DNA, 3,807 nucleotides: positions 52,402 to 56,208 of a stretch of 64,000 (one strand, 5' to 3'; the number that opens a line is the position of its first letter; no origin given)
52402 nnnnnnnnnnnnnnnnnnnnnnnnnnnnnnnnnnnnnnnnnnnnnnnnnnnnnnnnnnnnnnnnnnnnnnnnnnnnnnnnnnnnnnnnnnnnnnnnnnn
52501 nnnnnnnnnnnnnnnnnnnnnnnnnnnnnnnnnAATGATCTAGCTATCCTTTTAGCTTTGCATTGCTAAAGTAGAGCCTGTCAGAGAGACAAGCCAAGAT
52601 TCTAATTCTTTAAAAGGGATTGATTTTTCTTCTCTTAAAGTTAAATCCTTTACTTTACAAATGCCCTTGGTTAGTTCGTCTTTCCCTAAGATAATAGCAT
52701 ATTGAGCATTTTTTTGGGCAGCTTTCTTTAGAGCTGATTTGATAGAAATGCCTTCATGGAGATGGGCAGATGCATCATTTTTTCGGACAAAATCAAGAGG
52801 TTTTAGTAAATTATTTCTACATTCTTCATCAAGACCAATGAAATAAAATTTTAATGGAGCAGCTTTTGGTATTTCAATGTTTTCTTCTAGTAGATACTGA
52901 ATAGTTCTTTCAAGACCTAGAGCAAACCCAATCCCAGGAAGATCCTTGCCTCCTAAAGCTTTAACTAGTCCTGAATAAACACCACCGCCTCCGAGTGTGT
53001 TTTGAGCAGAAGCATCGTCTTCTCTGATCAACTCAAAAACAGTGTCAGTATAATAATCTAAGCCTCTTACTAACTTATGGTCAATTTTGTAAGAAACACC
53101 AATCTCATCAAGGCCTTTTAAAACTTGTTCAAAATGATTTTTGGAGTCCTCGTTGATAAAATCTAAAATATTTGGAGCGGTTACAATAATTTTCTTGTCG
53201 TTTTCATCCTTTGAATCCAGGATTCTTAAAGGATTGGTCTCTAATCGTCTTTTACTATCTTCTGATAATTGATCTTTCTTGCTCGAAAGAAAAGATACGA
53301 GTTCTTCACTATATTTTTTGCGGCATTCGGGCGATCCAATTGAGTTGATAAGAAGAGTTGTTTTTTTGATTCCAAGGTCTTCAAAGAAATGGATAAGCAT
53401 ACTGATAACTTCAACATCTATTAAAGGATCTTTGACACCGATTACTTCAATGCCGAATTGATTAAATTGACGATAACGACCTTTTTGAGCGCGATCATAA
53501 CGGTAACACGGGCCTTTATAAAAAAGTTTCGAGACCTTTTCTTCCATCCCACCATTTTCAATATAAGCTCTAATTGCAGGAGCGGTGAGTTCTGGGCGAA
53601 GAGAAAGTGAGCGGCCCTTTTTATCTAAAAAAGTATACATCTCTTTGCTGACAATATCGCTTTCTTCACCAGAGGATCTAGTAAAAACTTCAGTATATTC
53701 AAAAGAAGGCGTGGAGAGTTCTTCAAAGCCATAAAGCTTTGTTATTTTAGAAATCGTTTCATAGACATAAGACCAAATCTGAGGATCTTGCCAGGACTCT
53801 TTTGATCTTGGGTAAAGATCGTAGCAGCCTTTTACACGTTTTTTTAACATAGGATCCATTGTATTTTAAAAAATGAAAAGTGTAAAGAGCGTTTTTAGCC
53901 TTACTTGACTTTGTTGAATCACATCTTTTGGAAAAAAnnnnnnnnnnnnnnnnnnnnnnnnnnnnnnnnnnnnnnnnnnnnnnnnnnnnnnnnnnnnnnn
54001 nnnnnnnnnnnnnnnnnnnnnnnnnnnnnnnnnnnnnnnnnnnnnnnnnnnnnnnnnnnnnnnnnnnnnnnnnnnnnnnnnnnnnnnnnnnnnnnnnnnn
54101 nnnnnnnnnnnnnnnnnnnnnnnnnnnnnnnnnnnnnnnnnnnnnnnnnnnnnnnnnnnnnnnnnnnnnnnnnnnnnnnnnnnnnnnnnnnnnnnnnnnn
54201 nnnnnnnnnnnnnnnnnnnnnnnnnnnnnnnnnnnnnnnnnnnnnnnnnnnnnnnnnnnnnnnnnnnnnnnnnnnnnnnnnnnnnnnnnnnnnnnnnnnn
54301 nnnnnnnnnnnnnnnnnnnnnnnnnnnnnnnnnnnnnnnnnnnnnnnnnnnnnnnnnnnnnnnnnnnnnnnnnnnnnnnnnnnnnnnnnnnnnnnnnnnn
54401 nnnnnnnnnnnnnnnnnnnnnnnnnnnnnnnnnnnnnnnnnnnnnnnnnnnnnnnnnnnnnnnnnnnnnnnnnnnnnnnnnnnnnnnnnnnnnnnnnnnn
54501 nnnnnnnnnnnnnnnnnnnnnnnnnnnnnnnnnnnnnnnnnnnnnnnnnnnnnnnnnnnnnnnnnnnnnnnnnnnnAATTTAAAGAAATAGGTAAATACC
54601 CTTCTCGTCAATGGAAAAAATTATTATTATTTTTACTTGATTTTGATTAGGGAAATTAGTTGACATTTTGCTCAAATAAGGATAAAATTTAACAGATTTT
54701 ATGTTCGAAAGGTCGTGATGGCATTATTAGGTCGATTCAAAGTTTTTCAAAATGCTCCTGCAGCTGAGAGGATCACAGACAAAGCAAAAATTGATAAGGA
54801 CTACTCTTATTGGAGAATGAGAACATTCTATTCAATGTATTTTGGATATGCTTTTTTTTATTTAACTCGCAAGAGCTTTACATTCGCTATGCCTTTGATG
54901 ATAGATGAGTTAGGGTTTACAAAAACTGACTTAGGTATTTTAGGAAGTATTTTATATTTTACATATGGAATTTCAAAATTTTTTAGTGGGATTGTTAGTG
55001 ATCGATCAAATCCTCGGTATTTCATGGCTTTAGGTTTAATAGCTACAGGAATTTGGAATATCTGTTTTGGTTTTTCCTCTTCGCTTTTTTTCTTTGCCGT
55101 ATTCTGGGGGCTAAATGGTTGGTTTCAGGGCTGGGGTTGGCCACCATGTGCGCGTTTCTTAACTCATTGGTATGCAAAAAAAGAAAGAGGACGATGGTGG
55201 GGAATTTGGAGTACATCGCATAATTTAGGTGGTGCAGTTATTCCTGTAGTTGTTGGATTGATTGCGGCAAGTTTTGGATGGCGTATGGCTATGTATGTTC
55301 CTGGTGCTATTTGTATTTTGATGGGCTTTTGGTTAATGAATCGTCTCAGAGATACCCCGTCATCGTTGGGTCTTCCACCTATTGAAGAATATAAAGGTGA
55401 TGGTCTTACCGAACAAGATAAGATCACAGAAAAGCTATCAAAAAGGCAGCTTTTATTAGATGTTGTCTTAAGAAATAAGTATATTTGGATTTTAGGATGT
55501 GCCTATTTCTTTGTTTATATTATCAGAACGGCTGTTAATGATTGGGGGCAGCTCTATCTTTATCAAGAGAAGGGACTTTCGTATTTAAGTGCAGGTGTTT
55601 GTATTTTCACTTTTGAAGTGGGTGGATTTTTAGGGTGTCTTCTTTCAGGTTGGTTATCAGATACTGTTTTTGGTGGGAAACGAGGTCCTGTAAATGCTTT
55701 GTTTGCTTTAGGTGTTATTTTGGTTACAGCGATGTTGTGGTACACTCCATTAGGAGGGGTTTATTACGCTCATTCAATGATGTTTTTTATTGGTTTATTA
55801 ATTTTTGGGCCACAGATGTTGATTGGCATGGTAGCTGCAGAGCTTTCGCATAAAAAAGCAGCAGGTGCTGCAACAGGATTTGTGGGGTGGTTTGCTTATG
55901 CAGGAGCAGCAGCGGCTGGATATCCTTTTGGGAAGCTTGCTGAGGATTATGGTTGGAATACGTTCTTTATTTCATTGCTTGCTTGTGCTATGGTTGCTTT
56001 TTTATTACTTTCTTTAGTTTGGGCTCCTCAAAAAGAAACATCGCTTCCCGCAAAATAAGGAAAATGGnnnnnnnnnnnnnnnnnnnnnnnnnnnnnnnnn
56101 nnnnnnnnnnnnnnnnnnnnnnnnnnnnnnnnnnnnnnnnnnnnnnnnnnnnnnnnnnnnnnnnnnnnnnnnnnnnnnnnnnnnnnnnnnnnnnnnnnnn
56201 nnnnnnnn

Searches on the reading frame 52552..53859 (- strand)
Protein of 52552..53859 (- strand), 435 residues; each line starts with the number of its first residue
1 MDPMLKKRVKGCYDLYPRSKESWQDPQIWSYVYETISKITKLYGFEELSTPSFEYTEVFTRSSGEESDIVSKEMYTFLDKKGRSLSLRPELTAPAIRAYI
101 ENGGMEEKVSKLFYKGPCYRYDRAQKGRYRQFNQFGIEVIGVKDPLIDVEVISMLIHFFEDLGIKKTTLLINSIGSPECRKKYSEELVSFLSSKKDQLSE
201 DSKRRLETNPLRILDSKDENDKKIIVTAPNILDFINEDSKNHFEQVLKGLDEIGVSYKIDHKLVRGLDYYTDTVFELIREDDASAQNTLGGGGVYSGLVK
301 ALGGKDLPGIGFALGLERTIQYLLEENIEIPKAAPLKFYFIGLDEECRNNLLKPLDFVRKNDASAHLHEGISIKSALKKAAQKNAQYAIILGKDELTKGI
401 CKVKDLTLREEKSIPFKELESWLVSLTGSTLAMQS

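Call 84: search_protein_families(library=pfam, proteins=[window:52552-53859:-], max_evalue=0.00001)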
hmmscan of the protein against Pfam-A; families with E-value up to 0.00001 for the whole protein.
window:52552-53859:- (435 aa): 3 families
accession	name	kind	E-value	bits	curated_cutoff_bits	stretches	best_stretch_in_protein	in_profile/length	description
PF13393.11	tRNA-synt_His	-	3.5e-43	148.4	25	1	32-318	16-307/308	Histidyl-tRNA synthetase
PF00587.30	tRNA-synt_2b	-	1.8e-12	48.1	29.3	1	75-278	1-121/179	tRNA synthetase class II core domain (G, H, P, S and T)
PF03129.25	HGTP_anticodon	-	1.8e-06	28.4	21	1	367-425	34-93/94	Anticodon binding domain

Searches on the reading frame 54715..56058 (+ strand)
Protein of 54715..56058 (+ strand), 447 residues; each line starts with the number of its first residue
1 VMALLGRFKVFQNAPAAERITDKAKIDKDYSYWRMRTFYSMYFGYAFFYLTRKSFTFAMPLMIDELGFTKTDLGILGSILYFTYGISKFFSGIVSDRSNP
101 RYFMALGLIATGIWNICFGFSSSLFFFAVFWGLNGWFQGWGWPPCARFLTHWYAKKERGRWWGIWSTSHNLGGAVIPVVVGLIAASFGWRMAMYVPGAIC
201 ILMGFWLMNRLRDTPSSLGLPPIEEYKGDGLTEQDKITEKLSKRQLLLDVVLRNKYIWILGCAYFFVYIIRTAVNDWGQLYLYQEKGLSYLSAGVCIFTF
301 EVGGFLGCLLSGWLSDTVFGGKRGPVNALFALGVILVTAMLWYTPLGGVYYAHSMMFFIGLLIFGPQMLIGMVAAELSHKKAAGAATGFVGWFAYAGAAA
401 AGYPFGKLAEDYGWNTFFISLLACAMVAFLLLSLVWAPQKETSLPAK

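Call 84: search_protein_families(library=pfam, proteins=[window:54715-56058:+], max_evalue=0.00001)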
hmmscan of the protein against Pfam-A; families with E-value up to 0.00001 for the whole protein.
window:54715-56058:+ (447 aa): 1 family
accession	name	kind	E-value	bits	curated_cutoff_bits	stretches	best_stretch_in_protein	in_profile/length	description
PF07690.21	MFS_1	-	2.1e-56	191.8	33.4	1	42-401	2-346/347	Major Facilitator Superfamily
